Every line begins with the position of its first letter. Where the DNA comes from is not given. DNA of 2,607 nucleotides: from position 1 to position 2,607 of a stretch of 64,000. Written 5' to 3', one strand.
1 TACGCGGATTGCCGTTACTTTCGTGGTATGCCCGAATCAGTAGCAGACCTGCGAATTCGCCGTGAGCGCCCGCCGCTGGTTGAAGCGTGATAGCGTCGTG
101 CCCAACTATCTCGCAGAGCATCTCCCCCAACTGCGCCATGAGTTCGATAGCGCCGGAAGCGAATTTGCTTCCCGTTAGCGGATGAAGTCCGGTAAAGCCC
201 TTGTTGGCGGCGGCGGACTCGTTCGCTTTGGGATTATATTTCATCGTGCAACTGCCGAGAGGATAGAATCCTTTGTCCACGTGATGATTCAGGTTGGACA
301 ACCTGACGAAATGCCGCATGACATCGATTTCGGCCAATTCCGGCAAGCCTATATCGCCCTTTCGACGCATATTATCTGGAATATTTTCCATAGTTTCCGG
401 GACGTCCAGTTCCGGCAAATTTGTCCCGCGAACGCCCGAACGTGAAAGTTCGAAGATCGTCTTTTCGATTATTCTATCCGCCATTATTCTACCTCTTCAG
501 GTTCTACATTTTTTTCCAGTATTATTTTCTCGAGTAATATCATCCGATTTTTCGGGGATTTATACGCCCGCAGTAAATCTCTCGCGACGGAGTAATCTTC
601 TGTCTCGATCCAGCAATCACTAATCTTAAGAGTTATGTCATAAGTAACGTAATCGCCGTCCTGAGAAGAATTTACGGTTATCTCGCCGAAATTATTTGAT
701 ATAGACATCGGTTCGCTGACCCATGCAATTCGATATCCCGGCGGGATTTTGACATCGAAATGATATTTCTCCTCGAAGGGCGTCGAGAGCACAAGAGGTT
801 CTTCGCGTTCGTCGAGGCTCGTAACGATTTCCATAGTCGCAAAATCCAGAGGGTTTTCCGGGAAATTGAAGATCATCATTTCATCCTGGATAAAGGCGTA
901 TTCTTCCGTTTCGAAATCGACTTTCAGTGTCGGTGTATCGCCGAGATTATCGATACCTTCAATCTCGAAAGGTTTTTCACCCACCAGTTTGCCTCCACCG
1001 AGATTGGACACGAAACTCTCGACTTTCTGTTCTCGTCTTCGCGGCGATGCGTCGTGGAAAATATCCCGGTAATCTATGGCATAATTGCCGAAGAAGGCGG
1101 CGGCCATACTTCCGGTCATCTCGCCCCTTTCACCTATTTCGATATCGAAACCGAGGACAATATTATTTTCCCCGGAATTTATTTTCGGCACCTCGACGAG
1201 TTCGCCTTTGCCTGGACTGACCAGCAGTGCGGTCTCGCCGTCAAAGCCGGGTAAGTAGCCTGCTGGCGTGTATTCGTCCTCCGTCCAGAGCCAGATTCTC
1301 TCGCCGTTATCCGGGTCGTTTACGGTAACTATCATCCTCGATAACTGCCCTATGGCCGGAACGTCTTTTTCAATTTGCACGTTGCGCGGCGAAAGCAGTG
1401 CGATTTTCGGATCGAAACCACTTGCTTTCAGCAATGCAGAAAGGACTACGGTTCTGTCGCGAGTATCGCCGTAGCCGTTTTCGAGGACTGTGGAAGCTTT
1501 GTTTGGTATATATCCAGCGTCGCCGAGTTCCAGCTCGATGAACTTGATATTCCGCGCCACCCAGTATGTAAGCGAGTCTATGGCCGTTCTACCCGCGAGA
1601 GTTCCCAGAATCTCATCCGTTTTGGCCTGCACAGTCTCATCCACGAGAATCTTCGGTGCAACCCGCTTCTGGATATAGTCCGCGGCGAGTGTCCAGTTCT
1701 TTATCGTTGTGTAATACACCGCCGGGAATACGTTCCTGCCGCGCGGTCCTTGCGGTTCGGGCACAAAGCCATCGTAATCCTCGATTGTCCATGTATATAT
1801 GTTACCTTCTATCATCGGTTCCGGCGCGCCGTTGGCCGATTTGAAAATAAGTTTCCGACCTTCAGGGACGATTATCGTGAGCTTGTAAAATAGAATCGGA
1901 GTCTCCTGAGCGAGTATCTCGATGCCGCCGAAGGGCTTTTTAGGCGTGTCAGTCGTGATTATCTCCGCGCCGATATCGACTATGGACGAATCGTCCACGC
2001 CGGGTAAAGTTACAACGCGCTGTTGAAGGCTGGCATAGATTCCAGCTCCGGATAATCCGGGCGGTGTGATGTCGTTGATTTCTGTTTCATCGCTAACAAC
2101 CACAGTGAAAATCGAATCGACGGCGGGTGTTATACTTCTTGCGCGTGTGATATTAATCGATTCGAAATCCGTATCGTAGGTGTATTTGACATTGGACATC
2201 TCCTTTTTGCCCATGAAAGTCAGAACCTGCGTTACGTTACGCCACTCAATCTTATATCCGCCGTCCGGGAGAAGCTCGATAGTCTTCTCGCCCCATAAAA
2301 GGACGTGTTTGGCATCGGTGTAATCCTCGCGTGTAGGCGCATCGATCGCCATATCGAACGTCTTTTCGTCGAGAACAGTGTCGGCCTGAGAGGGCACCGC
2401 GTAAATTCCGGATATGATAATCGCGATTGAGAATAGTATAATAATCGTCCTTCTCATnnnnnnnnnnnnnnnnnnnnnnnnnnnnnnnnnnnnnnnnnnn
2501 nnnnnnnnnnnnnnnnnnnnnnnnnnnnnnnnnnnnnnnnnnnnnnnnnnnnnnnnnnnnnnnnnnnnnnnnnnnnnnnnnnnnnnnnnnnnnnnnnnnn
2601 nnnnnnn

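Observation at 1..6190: Glycine-cleavage P-protein genes gcvPA and gcvPB split by two transglutaminase-like secreted protein genes within one tightly coupled operon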

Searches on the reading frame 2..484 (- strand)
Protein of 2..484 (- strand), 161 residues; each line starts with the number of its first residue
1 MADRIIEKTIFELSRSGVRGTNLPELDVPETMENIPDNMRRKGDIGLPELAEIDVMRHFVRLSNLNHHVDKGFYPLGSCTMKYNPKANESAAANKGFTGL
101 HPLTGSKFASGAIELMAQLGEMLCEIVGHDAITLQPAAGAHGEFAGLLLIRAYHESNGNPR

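Call 7: search_protein_families(library=pfam, proteins=[window:2-484:-], max_evalue=0.01)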
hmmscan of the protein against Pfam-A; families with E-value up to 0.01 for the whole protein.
window:2-484:- (161 aa): 0 families

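Call 8: search_protein_families(library=ncbifam, proteins=[window:2-484:-], max_evalue=0.01)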
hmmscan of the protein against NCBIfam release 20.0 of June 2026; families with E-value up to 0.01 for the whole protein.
window:2-484:- (161 aa): 2 families
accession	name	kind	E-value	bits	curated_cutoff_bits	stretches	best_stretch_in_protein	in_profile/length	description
NF003346.0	PRK04366.1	equivalog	1.1e-57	195.8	441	1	5-159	7-163/487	aminomethyl-transferring glycine dehydrogenase subunit GcvPB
TIGR00461.1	gcvP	equivalog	1.8e-25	88.9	859.2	1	51-159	467-575/939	aminomethyl-transferring glycine dehydrogenase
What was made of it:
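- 1..484 (-): gcvPB, glycine dehydrogenase subunit 2. Only the N-terminal 161 codons are here; the gene runs off the window. NF003346 at 1.1e-57 on model positions 7-163 (call 8).
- On Glycine cleavage system, two-subunit P-protein (GcvPA/GcvPB) with GcvH: NF003346 scores 195.8 bits against a cut-off of 441, E = 1.1e-57, on model positions 7-163 (call 8).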

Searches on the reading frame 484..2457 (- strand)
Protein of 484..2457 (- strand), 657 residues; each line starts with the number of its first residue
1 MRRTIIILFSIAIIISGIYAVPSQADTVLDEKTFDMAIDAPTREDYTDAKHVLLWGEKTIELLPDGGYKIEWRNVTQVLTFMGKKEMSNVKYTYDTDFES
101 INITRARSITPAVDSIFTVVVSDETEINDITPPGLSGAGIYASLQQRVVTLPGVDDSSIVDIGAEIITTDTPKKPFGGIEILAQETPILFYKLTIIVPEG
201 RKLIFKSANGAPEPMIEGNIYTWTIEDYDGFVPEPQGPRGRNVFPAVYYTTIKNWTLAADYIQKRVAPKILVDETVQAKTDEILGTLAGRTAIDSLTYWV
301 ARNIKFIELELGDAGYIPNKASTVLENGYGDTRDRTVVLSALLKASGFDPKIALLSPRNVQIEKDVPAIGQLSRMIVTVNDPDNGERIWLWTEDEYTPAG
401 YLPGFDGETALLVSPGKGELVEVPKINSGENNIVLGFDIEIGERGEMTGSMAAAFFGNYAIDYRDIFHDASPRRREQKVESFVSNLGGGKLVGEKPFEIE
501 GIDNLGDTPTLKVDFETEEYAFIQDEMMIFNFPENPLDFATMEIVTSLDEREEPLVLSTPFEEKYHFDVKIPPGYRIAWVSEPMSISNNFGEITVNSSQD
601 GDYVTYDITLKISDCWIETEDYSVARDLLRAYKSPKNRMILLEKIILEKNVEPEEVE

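Call 7: search_protein_families(library=pfam, proteins=[window:484-2457:-], max_evalue=0.01)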
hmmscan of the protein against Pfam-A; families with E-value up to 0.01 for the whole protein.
window:484-2457:- (657 aa): 2 families
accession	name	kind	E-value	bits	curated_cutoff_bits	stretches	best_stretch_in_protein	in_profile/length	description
PF12969.12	DUF3857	-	7.2e-20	72.1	24.6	1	64-228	1-166/170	Domain of Unknown Function with PDB structure (DUF3857)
PF12970.12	DUF3858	-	1.7e-11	44.7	27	1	529-641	3-115/116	Domain of Unknown Function with PDB structure (DUF3858)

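Call 8: search_protein_families(library=ncbifam, proteins=[window:484-2457:-], max_evalue=0.01)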
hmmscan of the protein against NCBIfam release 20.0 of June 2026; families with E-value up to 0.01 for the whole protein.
window:484-2457:- (657 aa): 0 families

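Call 34: search_solved_structures(query=window:484-2457:-, max_evalue=0.01)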
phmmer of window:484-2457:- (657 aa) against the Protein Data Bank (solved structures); distinct sequences matched with E-value up to 0.01: 1.
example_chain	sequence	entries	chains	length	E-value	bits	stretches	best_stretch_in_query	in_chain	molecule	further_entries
3kd4_A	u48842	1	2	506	9.6e-11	43.8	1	92-364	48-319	Putative protease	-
